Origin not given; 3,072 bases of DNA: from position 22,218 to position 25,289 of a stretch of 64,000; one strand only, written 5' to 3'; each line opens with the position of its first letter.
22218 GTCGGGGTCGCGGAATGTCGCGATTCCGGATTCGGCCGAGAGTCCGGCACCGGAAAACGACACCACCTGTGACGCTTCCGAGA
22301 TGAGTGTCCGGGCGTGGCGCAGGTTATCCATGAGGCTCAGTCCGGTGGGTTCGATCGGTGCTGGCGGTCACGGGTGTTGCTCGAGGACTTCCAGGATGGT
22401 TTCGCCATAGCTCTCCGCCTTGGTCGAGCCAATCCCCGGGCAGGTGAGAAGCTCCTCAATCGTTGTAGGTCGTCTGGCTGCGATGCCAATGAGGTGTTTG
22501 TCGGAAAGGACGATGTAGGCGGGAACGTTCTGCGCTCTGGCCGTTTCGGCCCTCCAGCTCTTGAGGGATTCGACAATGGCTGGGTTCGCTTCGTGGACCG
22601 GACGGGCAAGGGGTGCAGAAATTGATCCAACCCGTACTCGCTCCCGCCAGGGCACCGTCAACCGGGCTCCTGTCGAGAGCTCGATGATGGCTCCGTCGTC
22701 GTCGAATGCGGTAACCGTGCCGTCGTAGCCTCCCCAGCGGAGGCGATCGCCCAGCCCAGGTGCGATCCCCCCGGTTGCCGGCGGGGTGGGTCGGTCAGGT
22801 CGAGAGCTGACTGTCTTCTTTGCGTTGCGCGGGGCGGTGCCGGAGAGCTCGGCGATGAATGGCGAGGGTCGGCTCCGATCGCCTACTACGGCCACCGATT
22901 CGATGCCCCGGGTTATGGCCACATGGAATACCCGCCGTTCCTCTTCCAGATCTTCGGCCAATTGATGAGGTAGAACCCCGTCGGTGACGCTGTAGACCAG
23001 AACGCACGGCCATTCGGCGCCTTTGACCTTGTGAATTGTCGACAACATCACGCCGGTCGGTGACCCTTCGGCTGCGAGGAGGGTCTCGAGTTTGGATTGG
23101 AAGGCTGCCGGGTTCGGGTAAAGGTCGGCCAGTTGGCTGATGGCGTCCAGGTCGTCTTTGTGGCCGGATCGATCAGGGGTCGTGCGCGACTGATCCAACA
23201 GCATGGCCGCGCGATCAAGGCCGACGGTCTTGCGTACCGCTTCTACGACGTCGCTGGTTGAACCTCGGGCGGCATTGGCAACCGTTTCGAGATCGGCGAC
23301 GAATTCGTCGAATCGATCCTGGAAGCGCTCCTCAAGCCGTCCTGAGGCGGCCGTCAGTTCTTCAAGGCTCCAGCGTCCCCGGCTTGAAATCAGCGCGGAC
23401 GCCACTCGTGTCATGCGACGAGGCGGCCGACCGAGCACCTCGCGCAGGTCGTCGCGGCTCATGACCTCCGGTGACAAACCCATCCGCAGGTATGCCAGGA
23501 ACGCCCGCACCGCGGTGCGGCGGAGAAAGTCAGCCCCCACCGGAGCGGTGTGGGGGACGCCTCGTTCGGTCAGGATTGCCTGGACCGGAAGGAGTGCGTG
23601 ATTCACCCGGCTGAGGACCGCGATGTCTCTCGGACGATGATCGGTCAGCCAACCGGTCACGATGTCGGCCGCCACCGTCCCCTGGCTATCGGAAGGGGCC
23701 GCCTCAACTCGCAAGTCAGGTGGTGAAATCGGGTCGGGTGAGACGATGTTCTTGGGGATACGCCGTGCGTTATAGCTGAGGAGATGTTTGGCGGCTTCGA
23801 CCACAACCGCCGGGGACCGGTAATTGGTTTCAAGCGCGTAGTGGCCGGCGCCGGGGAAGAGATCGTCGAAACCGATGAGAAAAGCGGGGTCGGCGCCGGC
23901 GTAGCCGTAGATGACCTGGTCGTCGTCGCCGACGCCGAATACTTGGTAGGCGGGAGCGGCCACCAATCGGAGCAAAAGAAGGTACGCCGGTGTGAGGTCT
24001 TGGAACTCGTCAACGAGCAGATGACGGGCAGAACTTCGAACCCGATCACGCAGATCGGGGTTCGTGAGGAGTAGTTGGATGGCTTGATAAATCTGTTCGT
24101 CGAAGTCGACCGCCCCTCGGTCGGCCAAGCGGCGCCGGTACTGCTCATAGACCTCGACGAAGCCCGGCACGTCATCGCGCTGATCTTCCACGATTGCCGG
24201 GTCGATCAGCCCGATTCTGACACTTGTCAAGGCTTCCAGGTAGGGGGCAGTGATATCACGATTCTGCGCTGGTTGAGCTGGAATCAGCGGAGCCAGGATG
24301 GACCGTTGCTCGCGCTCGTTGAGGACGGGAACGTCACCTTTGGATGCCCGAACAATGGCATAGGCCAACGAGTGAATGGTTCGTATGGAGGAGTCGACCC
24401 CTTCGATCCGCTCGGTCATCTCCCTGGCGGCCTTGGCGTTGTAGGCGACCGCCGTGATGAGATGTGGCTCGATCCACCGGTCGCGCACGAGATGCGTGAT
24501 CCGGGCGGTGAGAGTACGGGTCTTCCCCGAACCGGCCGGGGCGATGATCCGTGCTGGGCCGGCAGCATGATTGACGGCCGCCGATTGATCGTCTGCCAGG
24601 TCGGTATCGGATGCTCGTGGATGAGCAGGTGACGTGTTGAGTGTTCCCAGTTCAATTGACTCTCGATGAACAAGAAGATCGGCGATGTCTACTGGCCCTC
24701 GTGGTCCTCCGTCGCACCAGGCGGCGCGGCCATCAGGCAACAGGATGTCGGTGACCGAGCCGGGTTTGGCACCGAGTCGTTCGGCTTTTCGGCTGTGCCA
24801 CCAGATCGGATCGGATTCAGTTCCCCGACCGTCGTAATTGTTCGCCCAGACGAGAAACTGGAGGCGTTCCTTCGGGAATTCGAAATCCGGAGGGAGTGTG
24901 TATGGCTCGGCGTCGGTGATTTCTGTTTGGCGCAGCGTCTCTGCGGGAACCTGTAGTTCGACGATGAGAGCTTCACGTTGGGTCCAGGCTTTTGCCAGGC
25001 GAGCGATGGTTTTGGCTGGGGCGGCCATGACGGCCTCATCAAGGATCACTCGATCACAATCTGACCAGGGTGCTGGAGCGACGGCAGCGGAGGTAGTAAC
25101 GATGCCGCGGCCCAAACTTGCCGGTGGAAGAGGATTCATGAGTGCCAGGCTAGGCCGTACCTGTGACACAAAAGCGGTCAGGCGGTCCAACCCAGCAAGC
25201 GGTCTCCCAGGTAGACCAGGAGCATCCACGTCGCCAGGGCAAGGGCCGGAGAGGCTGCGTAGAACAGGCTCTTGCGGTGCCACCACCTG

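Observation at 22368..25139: UvrD2 ortholog with a ~190-aa N-terminal extension of unknown function, lacking the tetracysteine module but retaining the HRDC tail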

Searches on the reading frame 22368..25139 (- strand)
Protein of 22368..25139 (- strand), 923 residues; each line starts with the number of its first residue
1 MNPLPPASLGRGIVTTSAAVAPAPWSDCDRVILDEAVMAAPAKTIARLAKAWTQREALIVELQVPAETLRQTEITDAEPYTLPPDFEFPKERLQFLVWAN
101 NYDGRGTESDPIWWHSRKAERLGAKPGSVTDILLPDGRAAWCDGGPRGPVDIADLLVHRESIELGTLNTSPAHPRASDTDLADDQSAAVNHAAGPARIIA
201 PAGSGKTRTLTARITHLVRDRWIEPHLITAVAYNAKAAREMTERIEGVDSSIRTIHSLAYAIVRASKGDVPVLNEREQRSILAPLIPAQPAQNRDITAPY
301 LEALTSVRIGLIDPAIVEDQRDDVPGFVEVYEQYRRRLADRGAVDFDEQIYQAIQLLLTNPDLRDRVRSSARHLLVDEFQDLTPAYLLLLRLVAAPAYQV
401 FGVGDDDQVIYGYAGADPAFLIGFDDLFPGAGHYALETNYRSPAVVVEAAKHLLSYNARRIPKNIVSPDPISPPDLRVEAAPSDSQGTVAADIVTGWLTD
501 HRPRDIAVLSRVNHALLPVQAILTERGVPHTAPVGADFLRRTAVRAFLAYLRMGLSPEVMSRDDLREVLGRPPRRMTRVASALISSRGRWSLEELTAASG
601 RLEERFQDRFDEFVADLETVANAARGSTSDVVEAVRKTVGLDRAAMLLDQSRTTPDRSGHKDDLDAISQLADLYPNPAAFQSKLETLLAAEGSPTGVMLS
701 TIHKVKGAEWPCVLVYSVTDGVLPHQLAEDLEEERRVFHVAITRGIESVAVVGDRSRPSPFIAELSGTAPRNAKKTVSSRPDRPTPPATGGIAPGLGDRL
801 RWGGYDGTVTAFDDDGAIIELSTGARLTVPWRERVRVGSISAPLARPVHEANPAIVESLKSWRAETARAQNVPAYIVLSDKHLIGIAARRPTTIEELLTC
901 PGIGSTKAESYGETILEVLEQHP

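Call 5: search_protein_families(library=pfam, proteins=[window:22368-25139:-], max_evalue=0.1)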
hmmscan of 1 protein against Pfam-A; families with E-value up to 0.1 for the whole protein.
window:22368-25139:- (923 aa): 10 families
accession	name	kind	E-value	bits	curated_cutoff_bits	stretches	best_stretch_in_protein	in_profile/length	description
PF00580.27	UvrD-helicase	-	9e-47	160.4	23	1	182-428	2-270/271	UvrD/REP helicase N-terminal domain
PF13361.12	UvrD_C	-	1.1e-26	94.6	25.6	2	601-745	204-339/350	UvrD-like helicase C-terminal domain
PF00570.28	HRDC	-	7.9e-22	77.4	23.8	1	854-919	3-68/68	HRDC domain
PF13245.12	AAA_19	-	4.9e-21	75.8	25.1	1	185-412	1-132/134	AAA domain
PF13604.12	AAA_30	-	2e-08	34.6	27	1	181-263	2-81/191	AAA domain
PF13538.12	UvrD_C_2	-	4.4e-07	30.1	27.4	1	698-752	3-52/52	UvrD-like helicase C-terminal domain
PF01443.25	Viral_helicase1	-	6.2e-05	23.4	21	0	673-749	159-224/228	Viral superfamily 1 RNA helicase core domain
PF00633.29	HHH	-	0.00037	20.7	24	1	890-910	6-26/30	Helix-hairpin-helix motif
PF13087.12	AAA_12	-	0.0026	17.8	27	1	684-755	125-194/195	AAA domain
PF13401.12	AAA_22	-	0.019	15.7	27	0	193-236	5-45/130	AAA domain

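Call 6: search_protein_families(library=ncbifam, proteins=[window:22368-25139:-], max_evalue=0.1)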
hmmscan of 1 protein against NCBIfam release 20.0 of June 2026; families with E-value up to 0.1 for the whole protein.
window:22368-25139:- (923 aa): 21 families
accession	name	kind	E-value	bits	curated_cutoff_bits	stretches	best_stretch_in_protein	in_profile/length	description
TIGR01073.1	pcrA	equivalog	7.6e-71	239.4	911.2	1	181-756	5-612/725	DNA helicase PcrA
TIGR01074.1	rep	equivalog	8.1e-64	216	951.45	1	181-749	2-607/668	DNA helicase Rep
NF008743.0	PRK11773.1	equivalog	2.9e-56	191.2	965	1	180-751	9-612/720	DNA helicase II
TIGR01075.1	uvrD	equivalog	2.5e-55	188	1144.45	1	180-749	4-605/715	DNA helicase II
NF008172.0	PRK10919.1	equivalog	1.4e-52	178.9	1168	2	181-593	3-427/673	DNA helicase Rep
NF008276.0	PRK11054.1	equivalog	1.2e-39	136.4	543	3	330-467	395-529/684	DNA helicase IV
TIGR00609.1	recB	equivalog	2.5e-17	62.3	696.05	2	329-463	328-461/1175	exodeoxyribonuclease V subunit beta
NF010485.0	PRK13909.1-2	equivalog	8e-17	60.7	650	2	327-578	284-548/909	RecB-like helicase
TIGR02785.1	addA_Gpos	equivalog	3.1e-16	58.5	707.65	2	330-451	344-477/1234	helicase-exonuclease AddAB subunit AddA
NF010487.0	PRK13909.1-4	equivalog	5.6e-15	54.7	759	2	342-571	296-543/924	RecB-like helicase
TIGR01389.1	recQ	equivalog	4.6e-14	51.8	640.2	1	851-921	520-590/591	DNA helicase RecQ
TIGR02784.1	addA_alphas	equivalog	9.8e-13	47.4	860.75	2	331-419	348-450/1138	double-strand break repair helicase AddA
NF008279.0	PRK11057.1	equivalog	5.4e-08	31.7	1015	1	858-922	538-602/608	ATP-dependent DNA helicase RecQ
NF008128.0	PRK10876.1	equivalog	5.2e-07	27.7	1697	1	333-456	338-463/1181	exodeoxyribonuclease V subunit beta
NF041464.1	HelD_BACSU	equivalog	1.1e-05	23.6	419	1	367-464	543-640/779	RNA polymerase recycling motor HelD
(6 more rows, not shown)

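Call 8: search_solved_structures(query=window:22368-25139:-, max_evalue=0.001)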
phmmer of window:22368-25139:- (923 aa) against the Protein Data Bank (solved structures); distinct sequences matched with E-value up to 0.001: 26.
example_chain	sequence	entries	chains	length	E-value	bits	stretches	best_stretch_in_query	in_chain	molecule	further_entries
1pjr_A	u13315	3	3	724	6.3e-56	193.3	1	182-812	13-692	PCRA | ATP-DEPENDENT HELICASE PCRA | HELICASE PCRA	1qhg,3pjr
4c2u_A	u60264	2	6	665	3.8e-55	190.7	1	182-756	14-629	DNA HELICASE II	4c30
4c2t_A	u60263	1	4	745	5.6e-55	190.2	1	182-756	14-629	DNA HELICASE II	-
1uaa_A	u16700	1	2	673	3.4e-46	161.1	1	184-748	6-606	PROTEIN (ATP-DEPENDENT DNA HELICASE REP.)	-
2pjr_A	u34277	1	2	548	2.8e-44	154.8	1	182-559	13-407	PROTEIN (HELICASE PCRA)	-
9dci_A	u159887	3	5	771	5.6e-43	150.4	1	180-749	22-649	ATP-dependent DNA helicase UvrD1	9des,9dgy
2is1_A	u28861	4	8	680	3.6e-41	144.5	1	181-752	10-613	DNA helicase II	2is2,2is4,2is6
3lfu_A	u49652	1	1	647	6.1e-41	143.7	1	181-752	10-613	DNA helicase II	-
1qhh_B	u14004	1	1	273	1.3e-29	106.2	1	329-558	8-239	PROTEIN (PCRA (SUBUNIT))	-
6ppr_B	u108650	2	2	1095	6.7e-13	50.9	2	330-597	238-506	UvrD/REP helicase | DNA 3'-5' helicase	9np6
6ppu_B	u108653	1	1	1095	6.7e-13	50.9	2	330-597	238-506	UvrD/REP helicase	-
7sjr_B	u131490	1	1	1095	3.3e-12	48.6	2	330-597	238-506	DNA helicase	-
1qhh_A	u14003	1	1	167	6.7e-12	47.6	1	182-271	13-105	PROTEIN (PCRA (SUBUNIT))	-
6ppj_B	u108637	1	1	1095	1.3e-09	40.1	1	182-245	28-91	UvrD/REP helicase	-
1qhh_D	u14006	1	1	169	1.6e-08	36.5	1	696-813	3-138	PROTEIN (PCRA (SUBUNIT))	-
2rhf_A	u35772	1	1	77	7.9e-08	34.2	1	852-919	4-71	DNA helicase RecQ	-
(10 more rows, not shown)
